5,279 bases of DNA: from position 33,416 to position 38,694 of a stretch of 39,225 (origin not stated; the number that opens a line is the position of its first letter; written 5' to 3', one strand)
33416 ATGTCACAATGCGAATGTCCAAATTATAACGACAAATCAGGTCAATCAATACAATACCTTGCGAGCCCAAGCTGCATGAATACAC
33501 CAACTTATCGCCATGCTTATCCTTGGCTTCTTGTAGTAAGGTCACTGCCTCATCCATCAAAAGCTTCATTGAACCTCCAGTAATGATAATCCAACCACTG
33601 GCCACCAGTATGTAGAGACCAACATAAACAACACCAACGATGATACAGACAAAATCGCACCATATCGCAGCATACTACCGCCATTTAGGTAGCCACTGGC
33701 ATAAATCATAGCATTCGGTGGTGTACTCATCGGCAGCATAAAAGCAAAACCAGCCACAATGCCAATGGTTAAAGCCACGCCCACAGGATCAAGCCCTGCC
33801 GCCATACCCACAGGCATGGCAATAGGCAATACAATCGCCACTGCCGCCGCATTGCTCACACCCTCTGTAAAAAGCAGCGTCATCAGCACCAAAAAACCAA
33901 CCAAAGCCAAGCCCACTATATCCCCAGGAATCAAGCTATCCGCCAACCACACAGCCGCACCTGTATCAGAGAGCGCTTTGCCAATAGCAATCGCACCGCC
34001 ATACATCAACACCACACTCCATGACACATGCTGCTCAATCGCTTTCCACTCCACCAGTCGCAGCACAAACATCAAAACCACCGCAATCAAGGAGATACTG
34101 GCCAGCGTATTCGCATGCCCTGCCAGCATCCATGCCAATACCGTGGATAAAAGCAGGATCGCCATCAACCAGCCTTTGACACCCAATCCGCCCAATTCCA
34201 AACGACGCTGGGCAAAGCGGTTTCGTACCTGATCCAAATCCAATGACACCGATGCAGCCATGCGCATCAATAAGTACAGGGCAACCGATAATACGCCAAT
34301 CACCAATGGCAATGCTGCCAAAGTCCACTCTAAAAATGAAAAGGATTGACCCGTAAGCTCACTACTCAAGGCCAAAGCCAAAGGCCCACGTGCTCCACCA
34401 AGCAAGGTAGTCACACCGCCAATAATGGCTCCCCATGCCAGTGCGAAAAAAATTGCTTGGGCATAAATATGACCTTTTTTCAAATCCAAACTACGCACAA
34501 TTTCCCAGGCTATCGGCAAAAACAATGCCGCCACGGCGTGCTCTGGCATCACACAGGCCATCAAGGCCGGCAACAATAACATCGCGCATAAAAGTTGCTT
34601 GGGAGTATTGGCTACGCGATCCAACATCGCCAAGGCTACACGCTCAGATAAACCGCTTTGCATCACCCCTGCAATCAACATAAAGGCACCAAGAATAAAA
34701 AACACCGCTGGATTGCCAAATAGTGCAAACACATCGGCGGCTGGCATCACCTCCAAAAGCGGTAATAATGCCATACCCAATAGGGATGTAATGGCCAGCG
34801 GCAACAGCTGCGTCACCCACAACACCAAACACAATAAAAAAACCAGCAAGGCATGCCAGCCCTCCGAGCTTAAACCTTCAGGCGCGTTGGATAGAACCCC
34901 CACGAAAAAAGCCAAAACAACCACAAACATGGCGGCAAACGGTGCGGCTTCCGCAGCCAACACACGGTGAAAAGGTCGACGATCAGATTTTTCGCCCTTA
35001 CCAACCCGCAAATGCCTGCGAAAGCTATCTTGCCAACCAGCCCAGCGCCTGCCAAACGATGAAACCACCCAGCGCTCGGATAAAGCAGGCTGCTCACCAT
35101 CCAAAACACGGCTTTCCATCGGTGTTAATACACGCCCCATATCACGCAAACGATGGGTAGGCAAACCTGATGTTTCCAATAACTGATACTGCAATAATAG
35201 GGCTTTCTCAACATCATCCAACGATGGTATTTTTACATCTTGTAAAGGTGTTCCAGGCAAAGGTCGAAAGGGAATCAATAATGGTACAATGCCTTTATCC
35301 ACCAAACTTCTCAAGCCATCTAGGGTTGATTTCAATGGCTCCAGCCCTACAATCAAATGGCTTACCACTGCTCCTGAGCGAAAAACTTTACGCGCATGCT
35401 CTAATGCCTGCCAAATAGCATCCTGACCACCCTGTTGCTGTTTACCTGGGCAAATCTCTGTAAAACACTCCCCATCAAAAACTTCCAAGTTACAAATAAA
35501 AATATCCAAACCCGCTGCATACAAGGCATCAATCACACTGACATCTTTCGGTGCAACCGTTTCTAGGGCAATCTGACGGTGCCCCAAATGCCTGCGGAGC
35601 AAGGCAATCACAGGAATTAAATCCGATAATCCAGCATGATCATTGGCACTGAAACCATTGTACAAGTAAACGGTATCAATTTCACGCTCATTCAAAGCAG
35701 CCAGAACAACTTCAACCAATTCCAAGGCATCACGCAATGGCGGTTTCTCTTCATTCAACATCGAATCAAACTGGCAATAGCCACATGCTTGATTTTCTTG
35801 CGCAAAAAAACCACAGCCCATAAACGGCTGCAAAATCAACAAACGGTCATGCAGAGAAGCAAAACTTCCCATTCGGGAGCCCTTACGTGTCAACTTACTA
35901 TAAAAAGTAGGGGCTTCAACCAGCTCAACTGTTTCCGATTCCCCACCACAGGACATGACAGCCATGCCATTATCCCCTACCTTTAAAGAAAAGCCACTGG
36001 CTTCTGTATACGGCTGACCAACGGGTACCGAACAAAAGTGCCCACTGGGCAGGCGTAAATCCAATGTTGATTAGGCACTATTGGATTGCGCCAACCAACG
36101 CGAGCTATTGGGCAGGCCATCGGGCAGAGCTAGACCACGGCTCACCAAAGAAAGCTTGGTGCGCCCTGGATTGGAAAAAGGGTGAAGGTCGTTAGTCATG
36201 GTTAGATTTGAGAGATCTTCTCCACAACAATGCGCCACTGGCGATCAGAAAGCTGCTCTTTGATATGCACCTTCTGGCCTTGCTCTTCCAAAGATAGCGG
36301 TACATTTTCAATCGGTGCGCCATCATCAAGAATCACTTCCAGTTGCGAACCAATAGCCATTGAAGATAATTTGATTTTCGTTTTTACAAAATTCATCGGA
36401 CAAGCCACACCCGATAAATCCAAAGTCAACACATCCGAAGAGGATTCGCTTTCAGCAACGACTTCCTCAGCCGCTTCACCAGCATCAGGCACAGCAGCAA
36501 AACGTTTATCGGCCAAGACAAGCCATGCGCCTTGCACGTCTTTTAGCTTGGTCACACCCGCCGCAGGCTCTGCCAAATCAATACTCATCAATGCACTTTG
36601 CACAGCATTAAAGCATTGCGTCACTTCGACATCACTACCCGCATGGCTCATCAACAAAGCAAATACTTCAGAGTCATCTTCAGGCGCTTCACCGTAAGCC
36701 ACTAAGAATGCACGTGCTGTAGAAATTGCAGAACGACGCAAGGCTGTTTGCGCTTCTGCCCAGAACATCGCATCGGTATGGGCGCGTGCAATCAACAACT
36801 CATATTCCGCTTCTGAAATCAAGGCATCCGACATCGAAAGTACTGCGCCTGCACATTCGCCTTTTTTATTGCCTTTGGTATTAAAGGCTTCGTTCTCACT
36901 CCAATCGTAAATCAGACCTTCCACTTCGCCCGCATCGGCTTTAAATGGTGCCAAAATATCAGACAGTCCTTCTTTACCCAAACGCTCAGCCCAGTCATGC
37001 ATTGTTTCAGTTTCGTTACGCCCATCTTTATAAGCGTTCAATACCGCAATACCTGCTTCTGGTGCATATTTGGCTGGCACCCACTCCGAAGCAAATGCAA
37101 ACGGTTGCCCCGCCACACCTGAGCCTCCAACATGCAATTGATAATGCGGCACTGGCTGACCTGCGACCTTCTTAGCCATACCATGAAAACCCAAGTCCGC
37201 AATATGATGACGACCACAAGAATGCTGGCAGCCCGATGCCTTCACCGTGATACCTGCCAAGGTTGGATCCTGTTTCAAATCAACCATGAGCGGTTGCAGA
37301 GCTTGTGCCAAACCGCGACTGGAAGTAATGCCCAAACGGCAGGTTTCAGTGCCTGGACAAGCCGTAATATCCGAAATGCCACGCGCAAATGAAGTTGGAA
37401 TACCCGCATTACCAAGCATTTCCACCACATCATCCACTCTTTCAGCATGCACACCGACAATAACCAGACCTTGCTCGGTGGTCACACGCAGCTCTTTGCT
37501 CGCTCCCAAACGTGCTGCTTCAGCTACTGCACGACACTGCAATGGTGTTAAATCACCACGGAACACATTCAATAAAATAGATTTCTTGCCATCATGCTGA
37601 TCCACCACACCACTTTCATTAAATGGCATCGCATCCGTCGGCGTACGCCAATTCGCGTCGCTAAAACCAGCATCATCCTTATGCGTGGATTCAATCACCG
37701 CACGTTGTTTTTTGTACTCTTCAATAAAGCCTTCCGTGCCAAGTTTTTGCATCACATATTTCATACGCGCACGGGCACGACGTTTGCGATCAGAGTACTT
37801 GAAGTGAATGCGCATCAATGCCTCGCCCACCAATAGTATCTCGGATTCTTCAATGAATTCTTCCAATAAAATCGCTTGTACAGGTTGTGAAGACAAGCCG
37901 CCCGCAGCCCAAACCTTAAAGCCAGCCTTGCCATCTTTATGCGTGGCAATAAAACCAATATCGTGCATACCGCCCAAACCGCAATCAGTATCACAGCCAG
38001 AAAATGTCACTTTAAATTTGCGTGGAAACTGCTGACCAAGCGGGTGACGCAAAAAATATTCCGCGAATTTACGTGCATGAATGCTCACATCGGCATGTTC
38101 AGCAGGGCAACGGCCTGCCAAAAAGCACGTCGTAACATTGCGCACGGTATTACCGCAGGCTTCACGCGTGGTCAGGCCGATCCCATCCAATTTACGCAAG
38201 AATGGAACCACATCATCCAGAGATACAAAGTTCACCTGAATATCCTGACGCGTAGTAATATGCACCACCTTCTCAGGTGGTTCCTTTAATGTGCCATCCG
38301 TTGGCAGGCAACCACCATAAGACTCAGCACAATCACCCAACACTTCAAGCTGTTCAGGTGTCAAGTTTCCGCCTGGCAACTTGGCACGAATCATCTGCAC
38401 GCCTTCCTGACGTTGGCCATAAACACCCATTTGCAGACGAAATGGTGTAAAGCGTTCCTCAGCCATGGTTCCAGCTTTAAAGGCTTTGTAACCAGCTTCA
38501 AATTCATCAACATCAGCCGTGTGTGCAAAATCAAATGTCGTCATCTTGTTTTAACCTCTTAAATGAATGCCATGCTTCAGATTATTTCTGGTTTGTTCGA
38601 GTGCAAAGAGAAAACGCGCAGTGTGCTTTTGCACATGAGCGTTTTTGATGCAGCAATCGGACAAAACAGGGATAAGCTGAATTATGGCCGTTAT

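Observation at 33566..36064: Radical-SAM-like Fe-S domain fused to a DASS/SLC13 permease in the middle of the sulfate-assimilation operon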

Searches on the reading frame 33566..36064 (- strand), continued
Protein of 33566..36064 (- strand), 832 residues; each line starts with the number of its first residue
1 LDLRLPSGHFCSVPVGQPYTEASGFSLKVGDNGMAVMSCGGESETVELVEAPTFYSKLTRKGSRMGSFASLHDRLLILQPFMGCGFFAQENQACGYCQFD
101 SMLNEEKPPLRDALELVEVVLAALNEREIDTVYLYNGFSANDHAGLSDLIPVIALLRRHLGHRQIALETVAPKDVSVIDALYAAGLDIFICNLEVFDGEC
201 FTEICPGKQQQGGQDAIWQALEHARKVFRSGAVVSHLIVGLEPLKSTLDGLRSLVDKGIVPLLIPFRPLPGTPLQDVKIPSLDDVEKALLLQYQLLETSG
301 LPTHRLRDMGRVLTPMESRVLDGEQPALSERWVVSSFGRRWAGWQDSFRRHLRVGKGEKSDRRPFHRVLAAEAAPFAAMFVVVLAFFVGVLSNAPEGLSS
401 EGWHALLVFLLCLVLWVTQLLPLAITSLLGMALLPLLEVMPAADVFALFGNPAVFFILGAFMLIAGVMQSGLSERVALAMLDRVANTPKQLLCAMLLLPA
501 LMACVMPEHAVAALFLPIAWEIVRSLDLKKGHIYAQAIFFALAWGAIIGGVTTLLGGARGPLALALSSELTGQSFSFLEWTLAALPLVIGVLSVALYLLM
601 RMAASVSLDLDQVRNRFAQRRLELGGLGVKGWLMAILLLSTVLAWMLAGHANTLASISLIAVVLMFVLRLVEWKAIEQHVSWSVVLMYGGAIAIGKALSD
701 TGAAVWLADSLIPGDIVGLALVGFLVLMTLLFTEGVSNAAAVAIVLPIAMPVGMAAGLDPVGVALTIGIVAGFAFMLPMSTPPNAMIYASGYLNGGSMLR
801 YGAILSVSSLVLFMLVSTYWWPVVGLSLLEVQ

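Call 65: find_encoding_contigs(protein=P0110, flank=8000, max_places=1)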
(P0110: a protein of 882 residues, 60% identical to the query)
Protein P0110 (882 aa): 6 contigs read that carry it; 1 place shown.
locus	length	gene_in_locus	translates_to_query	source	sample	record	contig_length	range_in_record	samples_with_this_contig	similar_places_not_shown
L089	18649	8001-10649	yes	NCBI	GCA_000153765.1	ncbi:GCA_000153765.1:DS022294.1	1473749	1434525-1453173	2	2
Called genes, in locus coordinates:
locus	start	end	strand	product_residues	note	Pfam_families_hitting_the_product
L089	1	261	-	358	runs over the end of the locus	PF01883:FeS_assembly_P, PF00142:Fer4_NifH (faint), PF01656:CbiA, PF09140:MipZ, PF10609:ParA, PF13614:AAA_31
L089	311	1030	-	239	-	PF03013:Pyr_excise, PF08349:DUF1722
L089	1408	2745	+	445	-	PF05810:NinF, PF00291:PALP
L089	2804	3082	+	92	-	PF02597:ThiS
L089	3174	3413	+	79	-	PF09383:NIL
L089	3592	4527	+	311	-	PF00291:PALP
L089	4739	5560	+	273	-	PF00899:ThiF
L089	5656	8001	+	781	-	PF03460:NIR_SIR_ferr (weak), PF01077:NIR_SIR, PF03460:NIR_SIR_ferr, PF01077:NIR_SIR, PF01206:TusA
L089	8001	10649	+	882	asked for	PF04055:Radical_SAM, PF00939:Na_sulph_symp, PF03600:CitMHS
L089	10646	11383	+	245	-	PF01507:PAPS_reduct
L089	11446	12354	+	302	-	PF01507:PAPS_reduct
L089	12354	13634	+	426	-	PF00009:GTP_EFTU, PF01926:MMR_HSR1 (faint), PF03144:GTP_EFTU_D2 (weak), PF22594:GTP-eEF1A_C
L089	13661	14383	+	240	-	PF04982:TM_HPP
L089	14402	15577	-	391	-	PF01266:DAO (faint), PF07992:Pyr_redox_2, PF13738:Pyr_redox_3, PF00070:Pyr_redox, PF14721:AIF_C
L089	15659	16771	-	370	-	PF01594:AI-2E_transport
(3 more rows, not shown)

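Call 73: predict_structure(alignment_id=A3)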
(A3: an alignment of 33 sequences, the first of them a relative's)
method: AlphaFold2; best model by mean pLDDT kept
length: 877 residues; sequences in the alignment: 33
mean_pLDDT: 83.6   pTM: 0.55
mean pLDDT of the five models: 83.6, 81.1, 80.3, 78.2, 76.3
residues with pLDDT >= 90: 232; 70-90: 558; 50-70: 75; < 50: 12
segments of 3 or more residues with pLDDT < 50: 1-4
pLDDT, mean of each block of 10 residues (from residue 1): 60 81 84 79 80 82 65 84 88 89 88 85 88 89 69 89 92 88 88 92 87 93 90 93 94 93 95 89 92 95 90 82 85 87 80 58 56 69 76 67 55 70 87 89 89 90 79 89 87 82 87 85 86 91 91 85 89 86 92 87 81 86 90 93 90 84 81 86 91 80 92 88 76 84 86 75 82 81 77 85 87 82 65 79 85 90 87 58
secondary structure, 60 per line:
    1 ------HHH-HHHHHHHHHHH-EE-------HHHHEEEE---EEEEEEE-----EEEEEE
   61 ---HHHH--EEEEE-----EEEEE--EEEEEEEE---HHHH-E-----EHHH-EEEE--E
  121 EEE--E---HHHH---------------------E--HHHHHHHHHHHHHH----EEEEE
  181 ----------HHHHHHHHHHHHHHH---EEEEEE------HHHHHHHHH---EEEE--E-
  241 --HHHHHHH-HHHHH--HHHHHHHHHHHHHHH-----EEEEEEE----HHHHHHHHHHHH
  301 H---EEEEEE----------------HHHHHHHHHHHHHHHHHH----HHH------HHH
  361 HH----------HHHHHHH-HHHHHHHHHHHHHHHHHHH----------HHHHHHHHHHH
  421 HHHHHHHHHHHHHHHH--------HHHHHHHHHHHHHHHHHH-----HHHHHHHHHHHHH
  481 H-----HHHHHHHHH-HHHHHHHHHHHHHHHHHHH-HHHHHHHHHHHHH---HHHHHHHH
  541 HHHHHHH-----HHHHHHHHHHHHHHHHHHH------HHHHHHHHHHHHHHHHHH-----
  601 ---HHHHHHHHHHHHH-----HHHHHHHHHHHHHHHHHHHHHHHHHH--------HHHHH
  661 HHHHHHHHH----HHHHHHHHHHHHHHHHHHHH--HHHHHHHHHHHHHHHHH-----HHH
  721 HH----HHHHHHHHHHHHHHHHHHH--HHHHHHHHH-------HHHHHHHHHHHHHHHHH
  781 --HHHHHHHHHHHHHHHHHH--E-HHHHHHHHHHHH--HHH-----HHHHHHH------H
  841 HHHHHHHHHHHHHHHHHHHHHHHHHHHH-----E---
elements in order (helices of 4 or more, strands of 3 or more residues): H11-21 H32-35 E36-39 E43-49 E55-60 H64-67 E70-74 E80-84 E87-94 H98-101 E114-117 E120-123 H130-133 H158-171 E176-180 H191-205 E209-214 H221-229 E233-236 H243-249 H251-255 H258-272 E278-284 H289-301 E305-310 H327-344 H358-362 H373-379 H381-399 H410-436 H445-462 H468-481 H487-495 H497-515 H517-529 H533-547 H553-571 H578-595 H604-616 H622-647 H656-669 H674-693 H696-712 H718-722 H727-745 H748-756 H764-780 H783-800 H805-816 H827-833 H840-868

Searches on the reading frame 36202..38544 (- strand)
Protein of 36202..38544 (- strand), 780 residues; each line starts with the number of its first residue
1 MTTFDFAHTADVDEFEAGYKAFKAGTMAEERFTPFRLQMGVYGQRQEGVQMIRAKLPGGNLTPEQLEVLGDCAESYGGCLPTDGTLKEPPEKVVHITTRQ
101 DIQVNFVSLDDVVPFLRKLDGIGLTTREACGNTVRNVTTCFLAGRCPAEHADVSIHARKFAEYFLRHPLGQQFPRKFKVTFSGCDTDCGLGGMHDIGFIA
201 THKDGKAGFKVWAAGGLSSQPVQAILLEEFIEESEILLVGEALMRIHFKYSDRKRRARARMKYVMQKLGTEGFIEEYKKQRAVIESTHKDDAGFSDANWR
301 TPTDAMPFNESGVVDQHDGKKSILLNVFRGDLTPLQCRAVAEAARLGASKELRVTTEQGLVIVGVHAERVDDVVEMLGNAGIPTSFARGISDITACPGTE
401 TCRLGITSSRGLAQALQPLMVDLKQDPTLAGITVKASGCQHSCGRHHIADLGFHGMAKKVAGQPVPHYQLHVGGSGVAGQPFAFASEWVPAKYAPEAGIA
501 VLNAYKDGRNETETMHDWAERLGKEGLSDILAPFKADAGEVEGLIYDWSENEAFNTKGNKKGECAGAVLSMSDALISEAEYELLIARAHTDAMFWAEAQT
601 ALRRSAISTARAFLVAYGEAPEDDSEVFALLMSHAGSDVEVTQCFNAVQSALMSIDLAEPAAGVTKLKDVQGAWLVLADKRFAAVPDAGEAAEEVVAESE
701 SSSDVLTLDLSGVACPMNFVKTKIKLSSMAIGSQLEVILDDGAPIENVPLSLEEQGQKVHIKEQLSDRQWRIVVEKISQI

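Call 3: search_protein_families(library=pfam, proteins=[window:36202-38544:-], max_evalue=0.01)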
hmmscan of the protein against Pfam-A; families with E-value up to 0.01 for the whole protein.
window:36202-38544:- (780 aa): 3 families
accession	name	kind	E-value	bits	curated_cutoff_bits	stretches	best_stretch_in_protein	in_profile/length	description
PF01077.27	NIR_SIR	-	2.5e-50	170.4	27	2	130-279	1-152/158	Nitrite and sulphite reductase 4Fe-4S domain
PF03460.22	NIR_SIR_ferr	-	2.9e-24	85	24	2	315-378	2-67/69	Nitrite/Sulfite reductase ferredoxin-like half domain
PF01206.22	TusA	-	6.2e-19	68.1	28.6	1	707-776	2-70/70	Sulfurtransferase TusA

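Call 4: search_protein_families(library=ncbifam, proteins=[window:36202-38544:-], max_evalue=0.01)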
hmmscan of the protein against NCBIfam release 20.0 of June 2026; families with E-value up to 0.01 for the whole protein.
window:36202-38544:- (780 aa): 14 families
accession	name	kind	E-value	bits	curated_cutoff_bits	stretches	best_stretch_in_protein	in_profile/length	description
NF007126.0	PRK09567.1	equivalog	3.3e-62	210.5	523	1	51-532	118-588/595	NirA family protein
NF007125.0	PRK09566.1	equivalog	1.2e-50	172.5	594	1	42-475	58-474/513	ferredoxin--nitrite reductase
NF010029.0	PRK13504.1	equivalog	4.4e-40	137.6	457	2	173-524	215-563/575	NADPH-dependent assimilatory sulfite reductase hemoprotein subunit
TIGR02435.1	CobG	equivalog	2.7e-38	131.9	234.8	1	50-455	18-383/388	precorrin-3B synthase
TIGR02041.1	CysI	equivalog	8.3e-27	93.8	756.55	2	173-521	194-537/541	assimilatory sulfite reductase (NADPH) hemoprotein subunit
TIGR02374.1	nitri_red_nirB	equivalog_domain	1.5e-23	83.2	578.35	2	47-261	557-749/794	nitrite reductase large subunit NirB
TIGR02042.1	sir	equivalog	4.7e-19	67.9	731.5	1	171-531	221-578/581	sulfite reductase, ferredoxin dependent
TIGR02912.1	sulfite_red_C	equivalog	7e-17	61.4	324.1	2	45-201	16-161/314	sulfite reductase subunit C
NF011565.0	PRK14989.1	subfamily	6.9e-16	57.5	883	2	47-260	562-753/847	nitrite reductase large subunit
TIGR02066.1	dsrB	equivalog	1.4e-11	44.1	341.5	2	348-459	57-171/341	dissimilatory-type sulfite reductase subunit beta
TIGR02064.1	dsrA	equivalog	6.8e-10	38.3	392.85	1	115-205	136-226/402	dissimilatory-type sulfite reductase subunit alpha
NF008242.0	PRK11018.1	equivalog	2.4e-09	36.7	79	1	705-761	8-64/78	sulfurtransferase-like selenium metabolism protein YedF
NF041048.1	TusA_like_YeeD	exception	2.9e-05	23.7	147.5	1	708-776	4-72/72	thiosulfate utilization sulfurtransferase TsuB/YeeD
TIGR03527.1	selenium_YedF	equivalog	7.4e-05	22.7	110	1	708-774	1-66/194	sulfurtransferase-like selenium metabolism protein YedF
